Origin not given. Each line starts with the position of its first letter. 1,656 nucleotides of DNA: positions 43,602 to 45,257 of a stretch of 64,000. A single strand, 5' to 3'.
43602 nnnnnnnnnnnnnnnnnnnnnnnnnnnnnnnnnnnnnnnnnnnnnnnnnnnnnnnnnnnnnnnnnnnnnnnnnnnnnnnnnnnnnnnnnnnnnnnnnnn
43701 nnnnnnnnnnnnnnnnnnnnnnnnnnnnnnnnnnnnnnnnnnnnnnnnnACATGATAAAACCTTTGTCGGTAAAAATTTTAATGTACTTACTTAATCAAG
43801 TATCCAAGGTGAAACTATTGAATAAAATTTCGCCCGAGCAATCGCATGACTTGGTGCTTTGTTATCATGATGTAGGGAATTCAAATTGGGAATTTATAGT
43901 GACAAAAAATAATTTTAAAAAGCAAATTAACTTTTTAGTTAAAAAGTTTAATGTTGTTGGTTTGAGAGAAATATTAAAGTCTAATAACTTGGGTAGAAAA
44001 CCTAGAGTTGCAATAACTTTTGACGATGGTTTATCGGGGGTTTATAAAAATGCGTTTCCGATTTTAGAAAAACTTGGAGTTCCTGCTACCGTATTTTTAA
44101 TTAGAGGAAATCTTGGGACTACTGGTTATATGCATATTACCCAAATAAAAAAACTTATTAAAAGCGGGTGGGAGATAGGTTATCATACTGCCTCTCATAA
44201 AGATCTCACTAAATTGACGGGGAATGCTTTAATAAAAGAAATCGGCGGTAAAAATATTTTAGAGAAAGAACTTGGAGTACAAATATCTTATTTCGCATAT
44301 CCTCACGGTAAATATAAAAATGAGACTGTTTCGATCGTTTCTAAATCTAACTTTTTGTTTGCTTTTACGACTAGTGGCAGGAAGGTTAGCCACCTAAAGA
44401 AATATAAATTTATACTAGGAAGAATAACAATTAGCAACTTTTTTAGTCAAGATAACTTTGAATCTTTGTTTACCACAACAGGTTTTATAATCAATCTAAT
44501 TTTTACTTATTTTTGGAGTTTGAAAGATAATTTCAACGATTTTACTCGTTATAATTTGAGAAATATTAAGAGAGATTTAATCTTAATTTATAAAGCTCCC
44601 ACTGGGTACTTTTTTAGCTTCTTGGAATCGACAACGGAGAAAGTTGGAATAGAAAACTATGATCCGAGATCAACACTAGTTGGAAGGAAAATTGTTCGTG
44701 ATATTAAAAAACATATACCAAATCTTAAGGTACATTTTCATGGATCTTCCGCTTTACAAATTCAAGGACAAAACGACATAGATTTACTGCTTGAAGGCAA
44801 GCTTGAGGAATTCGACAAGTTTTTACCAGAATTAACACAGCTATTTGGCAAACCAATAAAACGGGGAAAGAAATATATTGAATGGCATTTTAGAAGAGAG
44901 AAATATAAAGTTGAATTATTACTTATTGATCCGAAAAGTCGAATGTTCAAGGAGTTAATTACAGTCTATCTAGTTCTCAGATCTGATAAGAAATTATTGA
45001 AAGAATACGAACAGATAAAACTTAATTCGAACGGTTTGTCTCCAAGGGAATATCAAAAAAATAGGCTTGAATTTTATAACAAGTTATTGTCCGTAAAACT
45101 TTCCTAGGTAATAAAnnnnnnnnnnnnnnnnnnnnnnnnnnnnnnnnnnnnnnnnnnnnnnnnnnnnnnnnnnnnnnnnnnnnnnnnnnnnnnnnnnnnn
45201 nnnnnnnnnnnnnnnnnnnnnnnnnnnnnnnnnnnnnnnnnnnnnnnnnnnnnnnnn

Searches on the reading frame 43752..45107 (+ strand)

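Call 85: search_protein_families(library=pfam, proteins=[window:43752-45107:+], max_evalue=0.0001)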
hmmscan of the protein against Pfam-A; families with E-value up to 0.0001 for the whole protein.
window:43752-45107:+ (451 aa): 2 families
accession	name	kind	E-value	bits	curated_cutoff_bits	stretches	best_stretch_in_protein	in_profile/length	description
PF01522.26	Polysacc_deac_1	-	6.2e-25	88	23.1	1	82-200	5-120/124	Polysaccharide deacetylase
PF04229.20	GrpB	-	7e-05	23.5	25.5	0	298-442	2-153/159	GrpB protein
